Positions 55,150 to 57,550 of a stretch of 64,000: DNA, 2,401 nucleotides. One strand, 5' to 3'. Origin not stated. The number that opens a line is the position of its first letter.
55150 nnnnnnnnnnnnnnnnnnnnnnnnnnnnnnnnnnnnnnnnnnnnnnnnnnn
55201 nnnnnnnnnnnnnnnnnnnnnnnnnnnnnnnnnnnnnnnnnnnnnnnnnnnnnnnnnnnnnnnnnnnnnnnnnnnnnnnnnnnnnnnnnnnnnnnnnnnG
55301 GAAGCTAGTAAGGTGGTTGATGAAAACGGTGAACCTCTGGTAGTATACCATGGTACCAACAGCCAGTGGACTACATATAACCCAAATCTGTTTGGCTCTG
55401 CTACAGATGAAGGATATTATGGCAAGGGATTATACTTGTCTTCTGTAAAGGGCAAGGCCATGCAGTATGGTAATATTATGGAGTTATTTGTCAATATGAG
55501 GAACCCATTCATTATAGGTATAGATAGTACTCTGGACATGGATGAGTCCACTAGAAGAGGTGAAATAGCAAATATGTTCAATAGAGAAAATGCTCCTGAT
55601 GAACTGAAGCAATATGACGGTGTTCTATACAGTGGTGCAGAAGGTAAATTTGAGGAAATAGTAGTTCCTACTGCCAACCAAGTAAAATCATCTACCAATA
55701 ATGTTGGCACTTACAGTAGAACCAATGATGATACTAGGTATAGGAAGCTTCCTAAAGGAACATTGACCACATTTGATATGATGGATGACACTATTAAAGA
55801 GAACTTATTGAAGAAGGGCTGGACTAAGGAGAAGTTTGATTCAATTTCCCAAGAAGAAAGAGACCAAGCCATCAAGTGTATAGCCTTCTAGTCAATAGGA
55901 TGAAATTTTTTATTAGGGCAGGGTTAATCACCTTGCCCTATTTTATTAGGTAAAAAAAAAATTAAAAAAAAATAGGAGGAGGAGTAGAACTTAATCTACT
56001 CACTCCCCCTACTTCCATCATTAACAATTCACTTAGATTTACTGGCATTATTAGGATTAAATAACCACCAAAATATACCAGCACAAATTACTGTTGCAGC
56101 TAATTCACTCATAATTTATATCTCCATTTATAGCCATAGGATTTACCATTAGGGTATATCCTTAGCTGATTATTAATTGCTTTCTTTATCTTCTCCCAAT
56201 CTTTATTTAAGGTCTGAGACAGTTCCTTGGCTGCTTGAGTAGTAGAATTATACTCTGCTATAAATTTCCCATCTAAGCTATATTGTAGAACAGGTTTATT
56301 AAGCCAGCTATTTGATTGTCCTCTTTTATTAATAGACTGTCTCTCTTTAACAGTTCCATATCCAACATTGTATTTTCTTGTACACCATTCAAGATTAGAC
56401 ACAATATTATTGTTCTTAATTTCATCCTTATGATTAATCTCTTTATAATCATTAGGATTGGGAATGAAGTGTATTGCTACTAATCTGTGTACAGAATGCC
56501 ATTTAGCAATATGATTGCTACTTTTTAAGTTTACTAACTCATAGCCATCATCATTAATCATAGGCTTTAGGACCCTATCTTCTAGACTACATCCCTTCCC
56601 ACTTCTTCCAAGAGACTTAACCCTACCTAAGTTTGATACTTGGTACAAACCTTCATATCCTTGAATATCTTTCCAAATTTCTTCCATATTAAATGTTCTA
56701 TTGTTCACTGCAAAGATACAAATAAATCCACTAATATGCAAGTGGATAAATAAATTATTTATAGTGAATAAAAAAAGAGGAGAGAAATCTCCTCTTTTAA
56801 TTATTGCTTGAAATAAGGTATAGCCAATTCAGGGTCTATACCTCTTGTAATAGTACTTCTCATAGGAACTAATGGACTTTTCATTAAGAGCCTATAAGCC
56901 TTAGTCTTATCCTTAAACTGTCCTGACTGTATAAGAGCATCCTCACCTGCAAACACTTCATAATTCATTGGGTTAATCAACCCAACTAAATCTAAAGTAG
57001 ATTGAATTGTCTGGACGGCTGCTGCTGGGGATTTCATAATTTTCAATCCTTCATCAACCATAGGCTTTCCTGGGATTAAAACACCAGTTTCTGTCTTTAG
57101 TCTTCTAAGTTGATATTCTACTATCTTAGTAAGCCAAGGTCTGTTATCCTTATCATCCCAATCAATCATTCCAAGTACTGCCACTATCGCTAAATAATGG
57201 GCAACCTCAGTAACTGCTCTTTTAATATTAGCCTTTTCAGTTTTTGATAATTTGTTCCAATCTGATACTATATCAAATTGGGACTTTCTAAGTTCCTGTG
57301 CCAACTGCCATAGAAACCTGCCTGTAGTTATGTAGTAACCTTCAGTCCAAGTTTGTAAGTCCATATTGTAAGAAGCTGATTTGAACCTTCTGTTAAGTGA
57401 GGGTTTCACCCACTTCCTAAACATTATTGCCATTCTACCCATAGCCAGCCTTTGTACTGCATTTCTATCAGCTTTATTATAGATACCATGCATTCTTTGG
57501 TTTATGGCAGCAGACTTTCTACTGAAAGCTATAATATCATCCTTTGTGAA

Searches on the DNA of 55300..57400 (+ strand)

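Call 72: search_dna_similar(query=window:55300-57400:+, collection=phages, mode=distant, max_rows=12)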
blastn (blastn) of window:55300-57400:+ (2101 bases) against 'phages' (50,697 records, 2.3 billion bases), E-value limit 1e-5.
Records with a match: 232; places in all: 300; records where one place covers at least 80% of the query: 2.
Best place of each record, by identity: 95-99% 17; 90-95% 14; 80-90% 105; 60-80% 96.
By first word of the organism name: Flavobacterium 65; Enterococcus 58; Staphylococcus 31; Bacteroides 29; uncultured 14; Lactobacillus 8; Bacteriophage 4; Polaribacter 4; Aeromonas 4; Lactococcus 3; and 9 more.
By host as written in the record: Flavobacterium columnare 56; - 43; Bacteroides intestinalis DSM 108646 25; Enterococcus faecalis 21; Enterococcus faecium 7; Staphylococcus xylosus M1997-2/10 7; Bacteroides cellulosilyticus 3; Enterococcus faecalis ATCC 33186 3; and 48 more.
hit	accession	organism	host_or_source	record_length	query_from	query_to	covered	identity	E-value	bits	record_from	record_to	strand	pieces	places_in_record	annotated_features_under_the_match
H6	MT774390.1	uncultured phage cr85_1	human feces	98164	1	2101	100%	99.0%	0e+0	3689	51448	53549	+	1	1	putative RNA-polymerase subunit (x2) | HNH endonuclease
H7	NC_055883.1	uncultured phage cr85_1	human feces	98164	1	2101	100%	99.0%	0e+0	3689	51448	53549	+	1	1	putative RNA-polymerase subunit (x2) | HNH endonuclease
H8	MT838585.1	Bacteriophage sp.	human fecal samples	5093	492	2101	77%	79.7%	0e+0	1430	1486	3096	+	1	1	record has no annotation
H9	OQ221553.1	Bacteroides phage PhiCrAssBcn18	Bacteroides intestinalis DSM 108646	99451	804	2095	61%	71.5%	3e-176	625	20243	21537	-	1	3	putative RNA-polymerase subunit | HNH homing endonuclease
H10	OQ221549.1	Bacteroides phage PhiCrAssBcn14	Bacteroides intestinalis DSM 108646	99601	804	2095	61%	71.5%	1e-175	623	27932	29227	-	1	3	putative RNA polymerase | HNH homing endonuclease | hypothetical protein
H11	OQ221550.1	Bacteroides phage PhiCrAssBcn15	Bacteroides intestinalis DSM 108646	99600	804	2095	61%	71.5%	1e-175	623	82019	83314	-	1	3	putative RNA-polymerase subunit | HNH homing endonuclease | hypothetical protein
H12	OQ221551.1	Bacteroides phage PhiCrAssBcn16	Bacteroides intestinalis DSM 108646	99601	804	2095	61%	71.5%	1e-175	623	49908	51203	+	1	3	putative RNA-polymerase subunit | HNH homing endonuclease | hypothetical protein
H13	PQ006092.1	bajarodcaudo virus 1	Chaetodipus spinatus feces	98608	509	2095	38%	70.2%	1e-54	346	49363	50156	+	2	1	hypothetical protein | structural protein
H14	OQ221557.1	Bacteroides phage PhiCrAssBcn22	Bacteroides intestinalis DSM 108646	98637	1539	2101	27%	66.0%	8e-25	122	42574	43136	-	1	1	putative RNA-polymerase subunit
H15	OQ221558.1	Bacteroides phage PhiCrAssBcn23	Bacteroides intestinalis DSM 108646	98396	1539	2101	27%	66.0%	8e-25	122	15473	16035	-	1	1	putative RNA-polymerase subunit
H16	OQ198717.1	Kehishuvirus sp. 'tikkala'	Bacteroides cellulosilyticus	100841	1539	2101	27%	65.8%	3e-23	117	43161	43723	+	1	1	RNA-polymerase subunit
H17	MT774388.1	uncultured phage cr112_1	human feces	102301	1539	2101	27%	65.6%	1e-23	118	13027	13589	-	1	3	putative RNA-polymerase subunit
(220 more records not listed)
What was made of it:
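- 56109..56687 (-): Free-standing HNH endonuclease gene (NUMOD4 + HNH_3 + NUMOD1) at the convergence of the two gene blocks. It is absent from bajarodcaudo virus 1, cr112_1 and tikkala (call 72).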
